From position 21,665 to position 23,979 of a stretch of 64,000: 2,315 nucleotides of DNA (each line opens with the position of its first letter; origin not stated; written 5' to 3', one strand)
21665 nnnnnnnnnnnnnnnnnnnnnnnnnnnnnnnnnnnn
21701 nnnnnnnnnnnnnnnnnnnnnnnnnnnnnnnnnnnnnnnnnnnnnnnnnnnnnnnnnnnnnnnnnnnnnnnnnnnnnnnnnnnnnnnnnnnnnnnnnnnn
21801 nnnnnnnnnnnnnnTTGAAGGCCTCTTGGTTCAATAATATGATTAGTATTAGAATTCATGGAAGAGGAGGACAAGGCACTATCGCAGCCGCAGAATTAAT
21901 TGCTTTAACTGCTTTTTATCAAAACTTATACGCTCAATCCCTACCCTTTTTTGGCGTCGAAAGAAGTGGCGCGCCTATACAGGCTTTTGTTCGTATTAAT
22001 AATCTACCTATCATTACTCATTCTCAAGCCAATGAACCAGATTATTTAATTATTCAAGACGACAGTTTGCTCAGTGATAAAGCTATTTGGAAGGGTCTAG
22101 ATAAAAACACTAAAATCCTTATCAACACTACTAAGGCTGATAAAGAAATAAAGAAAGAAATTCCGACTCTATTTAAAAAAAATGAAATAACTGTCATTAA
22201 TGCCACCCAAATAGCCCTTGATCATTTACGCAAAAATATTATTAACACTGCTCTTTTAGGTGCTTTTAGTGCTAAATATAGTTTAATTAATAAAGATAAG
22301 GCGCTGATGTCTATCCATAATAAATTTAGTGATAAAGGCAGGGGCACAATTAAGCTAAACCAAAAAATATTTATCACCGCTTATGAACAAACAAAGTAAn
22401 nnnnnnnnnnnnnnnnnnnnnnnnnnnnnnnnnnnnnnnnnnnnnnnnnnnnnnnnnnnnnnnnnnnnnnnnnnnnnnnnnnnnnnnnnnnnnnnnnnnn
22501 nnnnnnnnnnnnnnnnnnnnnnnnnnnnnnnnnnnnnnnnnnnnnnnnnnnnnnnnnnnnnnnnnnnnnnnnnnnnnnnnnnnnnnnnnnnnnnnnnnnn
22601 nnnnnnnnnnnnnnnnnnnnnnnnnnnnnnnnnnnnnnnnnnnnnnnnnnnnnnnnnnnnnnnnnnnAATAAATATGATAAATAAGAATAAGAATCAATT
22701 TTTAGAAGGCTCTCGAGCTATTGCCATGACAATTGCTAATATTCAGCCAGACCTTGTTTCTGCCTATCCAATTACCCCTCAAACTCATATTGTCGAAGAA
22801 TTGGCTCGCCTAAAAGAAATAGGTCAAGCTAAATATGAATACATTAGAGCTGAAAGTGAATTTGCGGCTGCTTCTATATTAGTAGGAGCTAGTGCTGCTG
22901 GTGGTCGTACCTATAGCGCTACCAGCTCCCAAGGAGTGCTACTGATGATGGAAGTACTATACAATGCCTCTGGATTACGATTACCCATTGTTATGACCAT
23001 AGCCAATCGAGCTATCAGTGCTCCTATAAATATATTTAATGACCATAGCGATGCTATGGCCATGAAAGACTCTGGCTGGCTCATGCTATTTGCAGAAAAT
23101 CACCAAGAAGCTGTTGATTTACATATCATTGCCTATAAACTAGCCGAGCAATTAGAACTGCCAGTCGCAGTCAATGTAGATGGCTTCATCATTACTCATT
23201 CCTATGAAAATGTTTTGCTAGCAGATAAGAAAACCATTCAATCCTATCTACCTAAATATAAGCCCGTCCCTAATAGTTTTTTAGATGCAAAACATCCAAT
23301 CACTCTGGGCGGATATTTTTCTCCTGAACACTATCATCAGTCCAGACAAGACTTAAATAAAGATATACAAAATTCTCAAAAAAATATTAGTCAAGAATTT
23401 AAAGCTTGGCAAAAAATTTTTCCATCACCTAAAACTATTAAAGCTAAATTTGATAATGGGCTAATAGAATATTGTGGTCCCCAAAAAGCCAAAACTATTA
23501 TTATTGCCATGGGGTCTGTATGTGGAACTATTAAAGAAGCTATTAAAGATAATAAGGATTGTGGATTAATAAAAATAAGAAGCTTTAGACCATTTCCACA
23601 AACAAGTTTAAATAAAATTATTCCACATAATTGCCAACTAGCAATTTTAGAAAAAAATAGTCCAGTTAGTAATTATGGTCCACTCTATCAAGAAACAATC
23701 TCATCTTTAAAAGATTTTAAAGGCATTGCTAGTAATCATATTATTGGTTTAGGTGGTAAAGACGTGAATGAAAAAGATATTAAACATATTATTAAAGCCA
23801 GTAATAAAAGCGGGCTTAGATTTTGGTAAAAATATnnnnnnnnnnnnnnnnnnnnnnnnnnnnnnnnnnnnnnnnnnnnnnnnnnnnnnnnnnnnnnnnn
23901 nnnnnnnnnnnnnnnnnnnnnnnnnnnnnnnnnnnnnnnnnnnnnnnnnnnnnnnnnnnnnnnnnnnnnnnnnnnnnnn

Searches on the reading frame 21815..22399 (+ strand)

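Call 50: search_protein_families(library=pfam, proteins=[window:21815-22399:+], max_evalue=0.001)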
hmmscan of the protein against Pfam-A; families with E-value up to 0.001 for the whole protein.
window:21815-22399:+ (194 aa): 1 family
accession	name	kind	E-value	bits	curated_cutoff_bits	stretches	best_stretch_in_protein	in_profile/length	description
PF01558.24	POR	-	1.3e-31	110.6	27.4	1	18-191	1-173/173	Pyruvate ferredoxin/flavodoxin oxidoreductase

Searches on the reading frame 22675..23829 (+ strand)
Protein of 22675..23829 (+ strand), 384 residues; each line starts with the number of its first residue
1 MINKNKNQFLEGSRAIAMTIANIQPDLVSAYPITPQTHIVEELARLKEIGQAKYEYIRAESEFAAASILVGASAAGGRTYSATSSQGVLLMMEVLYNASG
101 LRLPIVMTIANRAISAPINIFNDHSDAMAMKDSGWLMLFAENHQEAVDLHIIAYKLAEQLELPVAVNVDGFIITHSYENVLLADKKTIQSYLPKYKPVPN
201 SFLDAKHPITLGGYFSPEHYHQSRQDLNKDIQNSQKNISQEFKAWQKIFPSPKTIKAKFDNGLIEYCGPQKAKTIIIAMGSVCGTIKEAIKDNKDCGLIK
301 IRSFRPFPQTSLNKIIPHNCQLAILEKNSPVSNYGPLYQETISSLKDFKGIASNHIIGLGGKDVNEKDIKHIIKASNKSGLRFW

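Call 50: search_protein_families(library=pfam, proteins=[window:22675-23829:+], max_evalue=0.001)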
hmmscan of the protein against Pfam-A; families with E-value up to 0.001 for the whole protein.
window:22675-23829:+ (384 aa): 2 families
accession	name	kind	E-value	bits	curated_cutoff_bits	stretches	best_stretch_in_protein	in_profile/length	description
PF01855.24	POR_N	-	5.8e-68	229.5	27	1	22-241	5-229/231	Pyruvate flavodoxin/ferredoxin oxidoreductase, thiamine diP-bdg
PF17147.9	PFOR_II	-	1.8e-17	64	27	1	272-369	1-102/102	Pyruvate:ferredoxin oxidoreductase core domain II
